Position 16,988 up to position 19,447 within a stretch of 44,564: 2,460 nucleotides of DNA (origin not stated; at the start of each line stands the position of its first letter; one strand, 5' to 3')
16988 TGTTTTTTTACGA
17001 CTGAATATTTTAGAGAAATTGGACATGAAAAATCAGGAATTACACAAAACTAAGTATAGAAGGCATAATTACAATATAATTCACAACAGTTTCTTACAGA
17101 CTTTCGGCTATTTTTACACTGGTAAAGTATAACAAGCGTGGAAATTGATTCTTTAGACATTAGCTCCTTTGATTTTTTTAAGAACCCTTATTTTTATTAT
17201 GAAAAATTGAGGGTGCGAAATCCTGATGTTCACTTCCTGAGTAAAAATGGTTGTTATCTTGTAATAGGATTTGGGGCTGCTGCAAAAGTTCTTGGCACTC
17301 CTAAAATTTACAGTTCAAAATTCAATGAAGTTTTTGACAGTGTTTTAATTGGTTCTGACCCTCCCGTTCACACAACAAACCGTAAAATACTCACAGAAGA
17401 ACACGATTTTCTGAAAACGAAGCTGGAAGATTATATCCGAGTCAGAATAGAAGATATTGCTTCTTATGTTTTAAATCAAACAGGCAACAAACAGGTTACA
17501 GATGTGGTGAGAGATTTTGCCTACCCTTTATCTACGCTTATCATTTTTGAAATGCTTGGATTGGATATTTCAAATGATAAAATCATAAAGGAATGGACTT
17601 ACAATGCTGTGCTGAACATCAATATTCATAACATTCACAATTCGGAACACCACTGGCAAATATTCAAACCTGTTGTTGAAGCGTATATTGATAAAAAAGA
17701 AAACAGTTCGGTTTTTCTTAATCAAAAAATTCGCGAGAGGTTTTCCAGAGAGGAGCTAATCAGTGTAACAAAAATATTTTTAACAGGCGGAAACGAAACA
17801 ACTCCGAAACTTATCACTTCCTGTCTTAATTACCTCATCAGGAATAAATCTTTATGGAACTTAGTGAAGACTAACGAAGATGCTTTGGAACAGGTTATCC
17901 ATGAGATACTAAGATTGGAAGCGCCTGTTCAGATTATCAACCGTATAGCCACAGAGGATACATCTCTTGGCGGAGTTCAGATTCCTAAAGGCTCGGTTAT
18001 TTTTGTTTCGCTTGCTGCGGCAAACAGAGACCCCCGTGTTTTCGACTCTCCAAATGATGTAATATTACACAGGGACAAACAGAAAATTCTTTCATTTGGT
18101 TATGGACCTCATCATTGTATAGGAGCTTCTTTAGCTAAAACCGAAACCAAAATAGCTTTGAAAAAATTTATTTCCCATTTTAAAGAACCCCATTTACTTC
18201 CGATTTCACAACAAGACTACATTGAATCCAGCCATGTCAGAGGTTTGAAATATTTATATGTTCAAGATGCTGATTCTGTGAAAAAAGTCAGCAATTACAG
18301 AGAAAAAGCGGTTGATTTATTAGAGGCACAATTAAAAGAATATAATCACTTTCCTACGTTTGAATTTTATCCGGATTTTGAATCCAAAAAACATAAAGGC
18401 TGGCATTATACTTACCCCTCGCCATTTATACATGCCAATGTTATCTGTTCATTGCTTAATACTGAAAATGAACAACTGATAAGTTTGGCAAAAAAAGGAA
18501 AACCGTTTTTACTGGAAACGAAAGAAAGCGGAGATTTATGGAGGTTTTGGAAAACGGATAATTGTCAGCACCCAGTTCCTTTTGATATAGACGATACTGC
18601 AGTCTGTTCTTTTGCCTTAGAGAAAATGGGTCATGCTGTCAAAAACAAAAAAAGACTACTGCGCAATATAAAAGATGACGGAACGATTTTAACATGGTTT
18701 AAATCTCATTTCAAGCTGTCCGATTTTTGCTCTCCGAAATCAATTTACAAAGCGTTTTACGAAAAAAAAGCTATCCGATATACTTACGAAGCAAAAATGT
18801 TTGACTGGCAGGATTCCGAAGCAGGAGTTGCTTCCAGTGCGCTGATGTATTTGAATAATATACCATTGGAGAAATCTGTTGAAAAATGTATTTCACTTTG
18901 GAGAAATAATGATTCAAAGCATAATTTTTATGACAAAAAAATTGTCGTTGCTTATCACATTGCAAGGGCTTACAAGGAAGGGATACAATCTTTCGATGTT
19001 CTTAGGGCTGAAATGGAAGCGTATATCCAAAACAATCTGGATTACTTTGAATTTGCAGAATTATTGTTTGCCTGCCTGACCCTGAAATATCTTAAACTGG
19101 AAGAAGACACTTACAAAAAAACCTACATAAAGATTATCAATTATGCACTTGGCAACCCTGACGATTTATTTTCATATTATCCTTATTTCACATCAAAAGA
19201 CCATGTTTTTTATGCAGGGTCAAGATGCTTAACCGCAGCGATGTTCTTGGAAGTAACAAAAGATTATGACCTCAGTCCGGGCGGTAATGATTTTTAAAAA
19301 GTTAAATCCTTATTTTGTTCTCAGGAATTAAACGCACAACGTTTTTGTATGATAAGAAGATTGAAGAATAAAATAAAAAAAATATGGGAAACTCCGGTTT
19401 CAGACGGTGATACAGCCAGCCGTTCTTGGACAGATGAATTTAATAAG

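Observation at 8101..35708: Hybrid accessory locus: Wzm/Wzt glycan-export genes combined with a terpenoid-type oxidative tailoring block and HTTM/LMF membrane proteins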

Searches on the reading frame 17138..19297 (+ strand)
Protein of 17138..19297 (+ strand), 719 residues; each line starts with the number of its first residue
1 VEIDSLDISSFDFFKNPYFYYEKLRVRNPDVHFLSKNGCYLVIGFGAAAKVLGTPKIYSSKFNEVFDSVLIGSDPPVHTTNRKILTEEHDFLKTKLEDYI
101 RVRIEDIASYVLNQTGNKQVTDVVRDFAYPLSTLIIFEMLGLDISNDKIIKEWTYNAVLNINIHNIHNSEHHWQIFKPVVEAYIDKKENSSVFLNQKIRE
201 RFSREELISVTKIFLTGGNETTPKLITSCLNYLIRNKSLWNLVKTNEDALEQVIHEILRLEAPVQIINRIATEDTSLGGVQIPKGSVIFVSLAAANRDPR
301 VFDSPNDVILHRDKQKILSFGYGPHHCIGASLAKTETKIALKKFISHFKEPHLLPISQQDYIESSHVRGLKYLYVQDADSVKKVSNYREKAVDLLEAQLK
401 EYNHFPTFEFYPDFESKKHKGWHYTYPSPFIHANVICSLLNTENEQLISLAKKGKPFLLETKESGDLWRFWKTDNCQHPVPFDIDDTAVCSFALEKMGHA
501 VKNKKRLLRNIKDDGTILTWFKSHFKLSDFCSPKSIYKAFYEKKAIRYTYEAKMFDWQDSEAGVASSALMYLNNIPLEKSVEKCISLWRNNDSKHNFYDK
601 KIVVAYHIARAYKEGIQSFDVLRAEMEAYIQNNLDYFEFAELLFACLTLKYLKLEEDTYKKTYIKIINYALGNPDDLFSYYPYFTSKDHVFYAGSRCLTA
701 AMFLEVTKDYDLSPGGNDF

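Call 3: search_protein_families(library=pfam, proteins=[window:17138-19297:+], max_evalue=0.01)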
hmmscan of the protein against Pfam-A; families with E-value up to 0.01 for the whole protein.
window:17138-19297:+ (719 aa): 1 family
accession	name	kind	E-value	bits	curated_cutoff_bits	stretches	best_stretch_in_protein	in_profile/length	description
PF00067.27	p450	-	2.6e-28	99.5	22.8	1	198-349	254-433/462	Cytochrome P450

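Call 7: search_protein_families(library=ncbifam, proteins=[window:17138-19297:+], max_evalue=0.01)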
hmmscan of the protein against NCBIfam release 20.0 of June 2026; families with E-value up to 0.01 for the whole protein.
window:17138-19297:+ (719 aa): 9 families
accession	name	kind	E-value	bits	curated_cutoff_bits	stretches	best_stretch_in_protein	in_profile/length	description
TIGR04538.1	P450_cycloAA_1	subfamily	2.8e-44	151.6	500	1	8-354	2-372/395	cytochrome P450, cyclodipeptide synthase-associated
NF041177.1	Cyp119_Thmprot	equivalog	3.1e-41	141.4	680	1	70-375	68-364/368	cytochrome P450 Cyp119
TIGR04458.1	CYP450_TxtE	equivalog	1e-23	83.6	500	1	213-348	239-375/403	4-nitrotryptophan synthase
TIGR04515.1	P450_rel_GT_act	subfamily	4.4e-23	82.3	343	1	33-347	47-358/386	P450-derived glycosyltransferase activator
NF041802.1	P450_SolI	exception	7.1e-20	70.9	850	1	202-363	248-410/424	solanimycin biosynthesis cytochrome P450 SolI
NF045816.1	PentlenlactSyn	equivalog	7.8e-20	70.9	700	1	99-343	109-361/396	pentalenolactone synthase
NF050147.1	aminopyruv_ApyO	equivalog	7.2e-12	44.7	525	1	247-348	286-393/444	RiPP biosynthesis cytochrome P450 ApyO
NF045812.1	PentlenOxigase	equivalog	6.1e-11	41.8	800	1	251-348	303-409/444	pentalenene oxygenase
NF051859.1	AlbFlvMonOxTrpSyn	equivalog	1.1e-07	30.8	700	1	251-307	321-377/457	bifunctional albaflavenone monooxygenase/terpene synthase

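Call 10: find_encoding_contigs(protein=window:17138-19297:+, flank=10000, max_places=6)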
Protein window:17138-19297:+ (719 aa): no gene with exactly this product is on record in the collection.

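Call 11: find_homologous_proteins(query=window:17138-19297:+, max_evalue=0.00001)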
Query window:17138-19297:+ (719 aa): 112 proteins with E <= 0.00001 among 8000 candidates.
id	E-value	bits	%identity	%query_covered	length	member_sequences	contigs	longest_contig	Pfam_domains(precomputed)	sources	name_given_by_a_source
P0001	0.0e+0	1659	100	100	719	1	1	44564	PF00067.28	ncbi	-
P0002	3.8e-184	632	43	98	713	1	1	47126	PF00067.28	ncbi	-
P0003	3.6e-178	612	43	98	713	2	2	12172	PF00067.28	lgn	-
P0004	9.3e-178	611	42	98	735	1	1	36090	PF00067.28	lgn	-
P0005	6.5e-176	605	42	98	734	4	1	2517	PF00067.28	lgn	-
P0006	4.1e-174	599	41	98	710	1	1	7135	PF00067.28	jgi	jgi:cytochrome P450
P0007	4.0e-173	596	41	98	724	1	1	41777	PF00067.28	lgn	-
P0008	8.5e-173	595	41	99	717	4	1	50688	PF00067.28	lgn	-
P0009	3.5e-172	593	42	99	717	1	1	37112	PF00067.28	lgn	-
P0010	6.1e-172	592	43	99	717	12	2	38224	PF00067.28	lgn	-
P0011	4.3e-170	586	41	98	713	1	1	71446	PF00067.28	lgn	-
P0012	6.2e-169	582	41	99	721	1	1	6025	PF00067.28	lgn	-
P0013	7.9e-169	581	42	98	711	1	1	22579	PF00067.28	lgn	-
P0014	9.8e-169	581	42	98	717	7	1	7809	PF00067.28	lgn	-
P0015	2.8e-167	576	40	98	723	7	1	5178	PF00067.28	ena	-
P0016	1.5e-165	571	41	98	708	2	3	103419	PF00067.28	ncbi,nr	ncbi:MAG: cytochrome P450 [Bacteroidia bacterium]|nr:cytochrome P450 [Bacteroidia bacterium] MCF8427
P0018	1.0e-163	565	40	99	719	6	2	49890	PF00067.28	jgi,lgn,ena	jgi:cytochrome P450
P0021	3.4e-162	560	40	99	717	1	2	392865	PF00067.28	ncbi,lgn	-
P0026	5.5e-156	539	40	98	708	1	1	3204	PF00067.28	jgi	jgi:cytochrome P450 family 109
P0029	1.4e-148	515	38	98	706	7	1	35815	PF00067.28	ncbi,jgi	ncbi:MAG: cytochrome P450 [Bacteroidota bacterium]|jgi:cytochrome P450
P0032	5.5e-146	506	37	99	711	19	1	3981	PF00067.28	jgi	jgi:cytochrome P450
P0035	6.7e-132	459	47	69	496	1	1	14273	PF00067.28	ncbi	ncbi:MAG: cytochrome P450, partial [Bacteroidota bacterium]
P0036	1.3e-112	396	33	97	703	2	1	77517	PF00067.28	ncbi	-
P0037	3.6e-32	130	30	52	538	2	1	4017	PF00698.27,PF00067.28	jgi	jgi:cytochrome P450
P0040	7.8e-30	122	30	43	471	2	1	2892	PF00067.28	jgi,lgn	jgi:cytochrome P450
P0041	1.1e-29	122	30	43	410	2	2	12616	PF00067.28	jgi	jgi:cytochrome P450 PksS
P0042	2.6e-29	120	27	42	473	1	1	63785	PF00067.28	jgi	jgi:cytochrome P450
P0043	7.4e-29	119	31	37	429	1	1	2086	PF00067.28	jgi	jgi:cytochrome P450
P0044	1.9e-28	117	26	51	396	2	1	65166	PF00067.28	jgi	jgi:cytochrome P450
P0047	1.0e-26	112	28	42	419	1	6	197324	PF00067.28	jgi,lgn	jgi:cytochrome P450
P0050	2.7e-26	110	30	46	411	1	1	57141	PF00067.28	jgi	jgi:cytochrome P450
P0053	3.8e-26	110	27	47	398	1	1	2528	PF00067.28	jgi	jgi:cytochrome P450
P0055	8.9e-26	109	29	39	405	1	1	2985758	PF00067.28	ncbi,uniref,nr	ncbi:cytochrome P450 [Williamsia phyllosphaerae]|uniref:Cytochrome P450 n=1 Tax=Williamsia phyllosph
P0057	1.7e-25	108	26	50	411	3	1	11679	PF00067.28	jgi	jgi:cytochrome P450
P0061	1.4e-24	105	27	41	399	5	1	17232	PF00067.28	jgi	jgi:cytochrome P450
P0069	5.4e-23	99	27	45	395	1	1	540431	PF00067.28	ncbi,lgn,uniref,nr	ncbi:cytochrome P450 [Kibdelosporangium aridum]|uniref:Cytochrome P450 n=1 Tax=Kibdelosporangium ari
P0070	7.5e-23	99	28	44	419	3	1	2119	PF00067.28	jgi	jgi:cytochrome P450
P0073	1.4e-22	98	24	48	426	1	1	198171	PF00067.28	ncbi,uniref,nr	ncbi:cytochrome P450 [Mycolicibacterium sp. P1-5]|uniref:cytochrome P450 n=1 Tax=Mycolicibacterium s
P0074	2.7e-22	97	25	39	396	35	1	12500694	PF00067.28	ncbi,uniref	ncbi:cytochrome P450 [Sorangium sp. So ce854]|uniref:cytochrome P450 n=1 Tax=Sorangium sp. So ce854 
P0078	2.0e-21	94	27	43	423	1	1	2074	PF00067.28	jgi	jgi:cytochrome P450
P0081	1.0e-20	92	25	51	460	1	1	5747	PF00067.28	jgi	jgi:cytochrome P450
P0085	3.0e-20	90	23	49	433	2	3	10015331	PF00067.28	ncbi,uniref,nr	ncbi:cytochrome P450 [Kutzneria viridogrisea]|uniref:Cytochrome P450 n=1 Tax=Kutzneria viridogrisea 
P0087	4.3e-20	90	33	26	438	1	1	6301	PF00067.28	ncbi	ncbi:MAG: cytochrome P450 [Actinocatenispora sp.]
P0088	1.3e-19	88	27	50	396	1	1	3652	PF00067.28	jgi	jgi:cytochrome P450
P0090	2.1e-19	88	24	51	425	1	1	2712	PF00067.28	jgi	jgi:cytochrome P450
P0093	6.7e-19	86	26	47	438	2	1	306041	PF00067.28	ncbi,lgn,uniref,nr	ncbi:cytochrome P450 [[Mycobacterium] nativiensis]|uniref:Cytochrome P450 n=1 Tax=[Mycobacterium] na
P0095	1.3e-18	85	25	38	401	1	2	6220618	PF00067.28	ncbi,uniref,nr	ncbi:cytochrome P450 [Nocardioides humi]|uniref:Cytochrome P450 n=1 Tax=Nocardioides humi TaxID=4494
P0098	4.3e-17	80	23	46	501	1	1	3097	PF00067.28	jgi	jgi:cytochrome P450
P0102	5.6e-15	73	27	35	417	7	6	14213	PF00067.28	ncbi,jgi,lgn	jgi:cytochrome P450 family 142 subfamily A polypeptide 1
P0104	1.1e-14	72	25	52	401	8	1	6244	PF00067.28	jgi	jgi:cytochrome P450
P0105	2.0e-14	71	22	41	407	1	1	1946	PF00067.28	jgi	jgi:cytochrome P450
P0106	4.1e-14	70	25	46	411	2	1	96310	PF00067.28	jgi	jgi:cytochrome P450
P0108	3.9e-13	67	28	34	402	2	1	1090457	PF00067.28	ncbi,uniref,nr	ncbi:cytochrome P450 [Amycolatopsis sp. NBRC 101858]|uniref:cytochrome P450 n=1 Tax=Amycolatopsis sp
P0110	1.4e-12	65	25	39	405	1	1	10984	PF00067.28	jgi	jgi:cytochrome P450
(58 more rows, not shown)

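Call 12: find_encoding_contigs(protein=P0021, flank=10000, max_places=2)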
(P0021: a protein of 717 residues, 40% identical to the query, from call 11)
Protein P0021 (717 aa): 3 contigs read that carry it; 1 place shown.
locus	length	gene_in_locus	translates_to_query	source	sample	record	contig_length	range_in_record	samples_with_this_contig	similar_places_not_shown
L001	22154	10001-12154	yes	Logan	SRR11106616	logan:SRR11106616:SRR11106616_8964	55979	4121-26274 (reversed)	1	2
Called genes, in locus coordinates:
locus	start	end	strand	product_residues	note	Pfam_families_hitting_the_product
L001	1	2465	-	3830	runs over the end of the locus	PF15418:DUF4625 (faint), PF02221:E1_DerP2_DerF2 (faint), PF16403:Bact_surface_Ig-like (faint), PF02494:HYR, PF02412:TSP_3, PF13585:CHU_C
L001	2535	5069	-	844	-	-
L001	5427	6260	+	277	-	PF01061:ABC2_membrane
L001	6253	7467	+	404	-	PF00005:ABC_tran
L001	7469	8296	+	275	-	PF02353:CMAS, PF13489:Methyltransf_23 (faint), PF01209:Ubie_methyltran, PF02390:Methyltransf_4 (faint), PF08241:Methyltransf_11, PF08242:Methyltransf_12, PF13649:Methyltransf_25, PF13847:Methyltransf_31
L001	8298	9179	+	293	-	PF05721:PhyH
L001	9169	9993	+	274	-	PF00106:adh_short, PF01370:Epimerase, PF08659:KR (weak), PF13561:adh_short_C2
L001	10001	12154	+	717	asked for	PF00067:p450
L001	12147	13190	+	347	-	-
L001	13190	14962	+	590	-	PF12481:DUF3700 (faint), PF13522:GATase_6, PF13537:GATase_7, PF00733:Asn_synthase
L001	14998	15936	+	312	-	PF01073:3Beta_HSD, PF01370:Epimerase, PF02719:Polysacc_synt_2, PF04321:RmlD_sub_bind, PF16363:GDP_Man_Dehyd, PF07993:NAD_binding_4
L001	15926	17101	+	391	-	-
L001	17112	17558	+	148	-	-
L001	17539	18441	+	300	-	-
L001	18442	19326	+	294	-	-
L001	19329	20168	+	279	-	PF05721:PhyH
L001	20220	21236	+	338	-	PF01073:3Beta_HSD (weak), PF01370:Epimerase, PF02719:Polysacc_synt_2 (faint), PF16363:GDP_Man_Dehyd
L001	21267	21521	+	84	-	PF00550:PP-binding (weak)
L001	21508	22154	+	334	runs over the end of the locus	PF08545:ACP_syn_III, PF08541:ACP_syn_III_C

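Call 13: find_encoding_contigs(protein=P0036, flank=10000, max_places=2)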
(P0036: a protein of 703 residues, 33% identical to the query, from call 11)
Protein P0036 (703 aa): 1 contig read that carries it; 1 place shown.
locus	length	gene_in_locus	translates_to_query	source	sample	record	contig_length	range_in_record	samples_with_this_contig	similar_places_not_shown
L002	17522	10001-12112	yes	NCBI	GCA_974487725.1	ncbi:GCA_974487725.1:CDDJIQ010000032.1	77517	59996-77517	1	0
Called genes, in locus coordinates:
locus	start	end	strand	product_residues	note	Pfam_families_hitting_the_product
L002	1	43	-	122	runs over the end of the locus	PF22668:DUF7009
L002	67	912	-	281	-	PF02634:FdhD-NarQ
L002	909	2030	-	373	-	PF12804:NTP_transf_3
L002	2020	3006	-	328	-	-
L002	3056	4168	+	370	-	PF01041:DegT_DnrJ_EryC1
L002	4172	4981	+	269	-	-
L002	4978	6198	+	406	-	PF00005:ABC_tran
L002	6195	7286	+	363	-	PF01040:UbiA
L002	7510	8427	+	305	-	PF04055:Radical_SAM (weak)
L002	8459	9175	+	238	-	-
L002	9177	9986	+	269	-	-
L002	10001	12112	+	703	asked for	PF00067:p450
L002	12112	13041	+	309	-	-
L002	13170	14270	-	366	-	PF03441:FAD_binding_7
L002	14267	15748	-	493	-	PF04244:DPRP, PF03441:FAD_binding_7 (weak)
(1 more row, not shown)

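Call 14: find_encoding_contigs(protein=P0016, flank=10000, max_places=2)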
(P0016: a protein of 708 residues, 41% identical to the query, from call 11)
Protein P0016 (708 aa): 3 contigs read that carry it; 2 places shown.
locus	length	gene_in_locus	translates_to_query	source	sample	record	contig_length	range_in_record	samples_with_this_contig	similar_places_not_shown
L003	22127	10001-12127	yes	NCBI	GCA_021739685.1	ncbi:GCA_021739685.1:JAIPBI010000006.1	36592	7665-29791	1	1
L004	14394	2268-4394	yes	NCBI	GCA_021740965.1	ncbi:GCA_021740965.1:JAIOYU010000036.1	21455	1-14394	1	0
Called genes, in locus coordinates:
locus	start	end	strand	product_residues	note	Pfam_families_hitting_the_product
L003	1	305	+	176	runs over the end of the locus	PF13302:Acetyltransf_3, PF13420:Acetyltransf_4 (weak), PF13523:Acetyltransf_8 (weak)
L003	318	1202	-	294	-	-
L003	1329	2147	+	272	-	PF01061:ABC2_membrane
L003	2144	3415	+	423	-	PF00005:ABC_tran, PF13304:AAA_21 (faint)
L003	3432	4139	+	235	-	PF05711:TylF, PF13578:Methyltransf_24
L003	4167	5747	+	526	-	PF05711:TylF, PF13578:Methyltransf_24 (weak)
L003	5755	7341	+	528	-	PF05711:TylF, PF13578:Methyltransf_24 (weak)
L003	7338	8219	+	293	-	-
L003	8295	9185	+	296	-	PF05721:PhyH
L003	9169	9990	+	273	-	PF00106:adh_short, PF01370:Epimerase (weak), PF05368:NmrA (weak), PF08659:KR, PF13561:adh_short_C2, PF08643:DUF1776 (weak)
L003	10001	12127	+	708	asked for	PF00067:p450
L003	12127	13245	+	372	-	PF01040:UbiA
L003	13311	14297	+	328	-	-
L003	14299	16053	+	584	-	PF13522:GATase_6, PF13537:GATase_7, PF00733:Asn_synthase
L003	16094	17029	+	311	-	PF01073:3Beta_HSD, PF01370:Epimerase, PF02719:Polysacc_synt_2, PF04321:RmlD_sub_bind, PF16363:GDP_Man_Dehyd, PF07993:NAD_binding_4 (weak)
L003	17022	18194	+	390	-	-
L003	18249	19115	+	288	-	PF05721:PhyH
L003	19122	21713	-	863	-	PF13231:PMT_2 (weak), PF13431:TPR_17 (faint)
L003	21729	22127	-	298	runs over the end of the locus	-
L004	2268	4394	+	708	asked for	PF00067:p450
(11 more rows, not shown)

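Call 18: find_related_loci(query=A2, collection=genome_contigs, flank=10000)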
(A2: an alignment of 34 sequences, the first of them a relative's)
Query A2 (719 aa) in genome_contigs; peptide patterns used: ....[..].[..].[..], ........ (x = any residue, [..] = any of these).
69 stretches matched a pattern; 30 encode a relative of the query (tblastn E <= 1e-3); 27 distinct loci.
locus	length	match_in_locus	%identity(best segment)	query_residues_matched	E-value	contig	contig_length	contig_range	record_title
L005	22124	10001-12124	43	7-710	3e-173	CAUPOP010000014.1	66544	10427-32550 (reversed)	MAG: uncultured Flavobacterium sp. isolate m13-metabat.14 genome assembly, contig: m13-c118, whole genome shotgun sequen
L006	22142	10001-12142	40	4-709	3e-172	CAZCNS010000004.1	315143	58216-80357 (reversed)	MAG TPA_asm: uncultured Chryseobacterium sp. isolate SRP319275_co3_67 genome assembly, contig: NODE_26_length_315143_cov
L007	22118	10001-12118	41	6-710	2e-165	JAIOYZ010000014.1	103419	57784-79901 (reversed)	MAG: Bacteroidia bacterium isolate Tobar12.5m-G26 Tobar12-5m-20mill-C62, whole genome shotgun sequence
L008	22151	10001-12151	38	1-711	5e-165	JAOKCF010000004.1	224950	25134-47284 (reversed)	Vicingaceae bacterium isolate AH-578-N02 AH-578-N02_NODE_4, whole genome shotgun sequence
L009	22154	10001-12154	39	1-712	7e-162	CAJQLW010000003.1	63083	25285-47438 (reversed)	MAG: uncultured Flavobacteriales bacterium isolate 0.2_20180524_Bin_63_1 genome assembly, contig: c_000000000461, whole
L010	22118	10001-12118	39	6-710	1e-160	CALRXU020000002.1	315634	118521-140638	MAG: Chitinophaga pinensis isolate JJ-LA1A6-383-3-m1-bin304 genome assembly, contig: JJ-LA1A6-383-C2, whole genome shotg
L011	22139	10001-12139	39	6-711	2e-155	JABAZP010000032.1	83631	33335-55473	MAG: Flavobacteriales bacterium isolate HE327_NSB038 NODE_341_length_83631_cov_25.509991, whole genome shotgun sequence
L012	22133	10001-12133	37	1-710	1e-153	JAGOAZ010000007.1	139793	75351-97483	MAG: Fluviicola sp. isolate Go_Eff_bin_296 Go_Eff_91_length_139793_cov_34.446501, whole genome shotgun sequence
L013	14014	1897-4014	38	5-710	8e-152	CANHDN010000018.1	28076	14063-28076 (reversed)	MAG: Bacteroidetes bacterium isolate RE-18aug17-35 genome assembly, contig: RE-18aug17-C2040, whole genome shotgun seque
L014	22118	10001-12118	38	6-710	3e-151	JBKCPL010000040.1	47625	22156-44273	MAG: Bacteroidota bacterium isolate samp_506_metabat2_96 samp_506_880456, whole genome shotgun sequence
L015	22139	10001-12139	38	1-706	4e-148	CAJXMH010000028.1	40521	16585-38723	MAG TPA_asm: uncultured Flavobacteriales bacterium isolate SRR4030052_bin.37_MetaBAT_v2.12.1_MAG genome assembly, contig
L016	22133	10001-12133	36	1-710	3e-147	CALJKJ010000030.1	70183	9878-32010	MAG TPA_asm: uncultured Flavobacteriales bacterium isolate SRR6231166_bin.24_CONCOCT_v1.1_MAG genome assembly, contig: E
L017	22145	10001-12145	39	1-710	4e-144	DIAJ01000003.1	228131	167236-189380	MAG TPA_asm: Flavobacteriales bacterium UBA5081 UBA5081_contig_466, whole genome shotgun sequence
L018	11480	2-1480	47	211-707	6e-135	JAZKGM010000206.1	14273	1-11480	MAG: Bacteroidota bacterium isolate DC_RB_04_SPN110320-bin047_1 DCRB04SPN_B047_1_000000000206, whole genome shotgun sequ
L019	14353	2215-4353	41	1-707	4e-177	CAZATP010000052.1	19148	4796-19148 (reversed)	MAG TPA_asm: uncultured Chryseobacterium sp. isolate SRP319275_co3_132 genome assembly, contig: NODE_3190_length_19148_c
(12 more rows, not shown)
